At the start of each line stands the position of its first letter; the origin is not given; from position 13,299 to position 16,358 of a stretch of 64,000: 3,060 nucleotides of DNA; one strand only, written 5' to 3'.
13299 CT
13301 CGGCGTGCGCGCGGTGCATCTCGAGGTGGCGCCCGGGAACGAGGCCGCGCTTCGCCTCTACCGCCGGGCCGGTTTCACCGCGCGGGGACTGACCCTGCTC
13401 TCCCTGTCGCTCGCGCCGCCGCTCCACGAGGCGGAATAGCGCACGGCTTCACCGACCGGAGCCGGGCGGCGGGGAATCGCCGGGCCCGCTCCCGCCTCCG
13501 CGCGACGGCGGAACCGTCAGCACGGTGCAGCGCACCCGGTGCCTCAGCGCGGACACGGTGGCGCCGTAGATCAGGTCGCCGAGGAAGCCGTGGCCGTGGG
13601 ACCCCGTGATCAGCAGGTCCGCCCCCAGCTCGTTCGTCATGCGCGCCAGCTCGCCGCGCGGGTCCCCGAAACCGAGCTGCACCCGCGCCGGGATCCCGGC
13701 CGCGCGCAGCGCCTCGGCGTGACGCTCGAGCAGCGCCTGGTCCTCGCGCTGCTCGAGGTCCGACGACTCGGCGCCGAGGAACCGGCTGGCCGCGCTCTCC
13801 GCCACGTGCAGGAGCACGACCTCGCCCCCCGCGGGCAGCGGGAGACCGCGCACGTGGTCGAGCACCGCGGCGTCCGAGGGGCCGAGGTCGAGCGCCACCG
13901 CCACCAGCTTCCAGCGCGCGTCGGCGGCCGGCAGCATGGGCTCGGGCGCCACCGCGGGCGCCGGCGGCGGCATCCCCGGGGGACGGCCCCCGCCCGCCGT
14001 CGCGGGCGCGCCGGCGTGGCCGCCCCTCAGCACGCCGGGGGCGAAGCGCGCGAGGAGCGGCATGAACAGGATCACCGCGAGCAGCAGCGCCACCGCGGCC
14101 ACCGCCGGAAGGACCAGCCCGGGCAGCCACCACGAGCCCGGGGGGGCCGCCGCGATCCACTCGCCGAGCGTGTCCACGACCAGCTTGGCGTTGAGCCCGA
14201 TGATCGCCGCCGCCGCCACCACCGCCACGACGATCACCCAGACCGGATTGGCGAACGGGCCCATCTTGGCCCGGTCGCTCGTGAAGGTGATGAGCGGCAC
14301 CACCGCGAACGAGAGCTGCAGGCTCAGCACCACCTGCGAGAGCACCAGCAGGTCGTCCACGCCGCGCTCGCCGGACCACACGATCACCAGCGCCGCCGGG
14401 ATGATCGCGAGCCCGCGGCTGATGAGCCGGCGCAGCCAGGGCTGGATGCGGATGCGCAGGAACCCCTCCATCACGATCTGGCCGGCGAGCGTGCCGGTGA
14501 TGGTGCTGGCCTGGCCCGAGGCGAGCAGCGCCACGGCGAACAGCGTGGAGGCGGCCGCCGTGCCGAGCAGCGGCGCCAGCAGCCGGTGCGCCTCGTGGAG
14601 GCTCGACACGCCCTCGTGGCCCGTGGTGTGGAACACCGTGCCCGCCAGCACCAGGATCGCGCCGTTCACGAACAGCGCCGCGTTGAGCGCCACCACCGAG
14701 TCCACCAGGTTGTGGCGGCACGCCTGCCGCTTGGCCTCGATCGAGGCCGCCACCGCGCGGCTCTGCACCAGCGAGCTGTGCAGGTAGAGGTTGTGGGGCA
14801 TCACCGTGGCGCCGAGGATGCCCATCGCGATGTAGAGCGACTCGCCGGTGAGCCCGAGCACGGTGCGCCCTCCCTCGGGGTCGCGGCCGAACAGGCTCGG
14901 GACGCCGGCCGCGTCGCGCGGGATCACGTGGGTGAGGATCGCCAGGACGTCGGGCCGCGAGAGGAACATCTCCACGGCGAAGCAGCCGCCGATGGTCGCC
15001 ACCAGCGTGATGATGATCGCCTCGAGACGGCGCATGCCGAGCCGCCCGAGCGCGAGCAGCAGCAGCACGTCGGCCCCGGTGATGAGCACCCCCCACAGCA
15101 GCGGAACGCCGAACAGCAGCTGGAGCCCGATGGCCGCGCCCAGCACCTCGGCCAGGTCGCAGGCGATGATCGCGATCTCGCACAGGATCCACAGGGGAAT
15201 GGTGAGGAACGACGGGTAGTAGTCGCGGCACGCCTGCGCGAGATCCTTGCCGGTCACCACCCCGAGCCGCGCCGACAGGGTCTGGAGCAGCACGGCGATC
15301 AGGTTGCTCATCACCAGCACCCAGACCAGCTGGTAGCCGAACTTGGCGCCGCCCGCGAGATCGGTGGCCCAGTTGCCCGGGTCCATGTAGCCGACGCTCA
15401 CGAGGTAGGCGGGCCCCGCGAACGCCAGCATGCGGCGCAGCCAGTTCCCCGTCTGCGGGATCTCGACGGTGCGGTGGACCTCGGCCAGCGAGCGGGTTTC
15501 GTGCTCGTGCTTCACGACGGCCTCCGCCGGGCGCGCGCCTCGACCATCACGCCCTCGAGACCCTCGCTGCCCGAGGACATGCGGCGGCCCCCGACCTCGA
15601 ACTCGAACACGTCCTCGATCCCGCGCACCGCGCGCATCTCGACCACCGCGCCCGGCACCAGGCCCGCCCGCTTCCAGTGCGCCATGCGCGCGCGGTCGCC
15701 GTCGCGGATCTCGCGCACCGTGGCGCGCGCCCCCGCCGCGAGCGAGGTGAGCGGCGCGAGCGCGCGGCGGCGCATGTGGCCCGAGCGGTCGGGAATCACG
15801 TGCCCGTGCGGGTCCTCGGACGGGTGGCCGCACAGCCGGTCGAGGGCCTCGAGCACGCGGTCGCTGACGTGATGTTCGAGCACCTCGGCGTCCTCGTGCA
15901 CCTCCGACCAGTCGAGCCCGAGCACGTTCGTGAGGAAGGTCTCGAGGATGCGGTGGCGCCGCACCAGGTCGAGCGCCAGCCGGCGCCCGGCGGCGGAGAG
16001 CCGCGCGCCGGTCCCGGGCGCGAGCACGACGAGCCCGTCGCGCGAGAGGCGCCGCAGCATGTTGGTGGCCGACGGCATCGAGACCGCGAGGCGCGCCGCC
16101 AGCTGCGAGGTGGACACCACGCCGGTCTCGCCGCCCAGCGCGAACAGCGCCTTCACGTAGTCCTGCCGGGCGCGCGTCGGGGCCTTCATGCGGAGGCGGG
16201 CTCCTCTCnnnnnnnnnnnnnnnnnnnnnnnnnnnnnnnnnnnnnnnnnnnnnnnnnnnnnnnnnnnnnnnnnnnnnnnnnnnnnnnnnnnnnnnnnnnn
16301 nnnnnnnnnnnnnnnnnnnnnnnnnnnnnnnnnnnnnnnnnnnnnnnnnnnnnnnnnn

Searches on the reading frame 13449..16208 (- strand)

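Call 48: search_protein_families(library=pfam, proteins=[window:13449-16208:-], max_evalue=0.0001)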
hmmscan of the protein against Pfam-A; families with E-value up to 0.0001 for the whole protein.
window:13449-16208:- (919 aa): 2 families
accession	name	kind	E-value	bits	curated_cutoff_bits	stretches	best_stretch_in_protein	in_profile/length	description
PF01566.24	Nramp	-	6.5e-126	420.6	29.8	1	280-654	1-355/357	Natural resistance-associated macrophage protein-like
PF00582.32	Usp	-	8.3e-19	69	24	1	769-900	5-141/141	Universal stress protein family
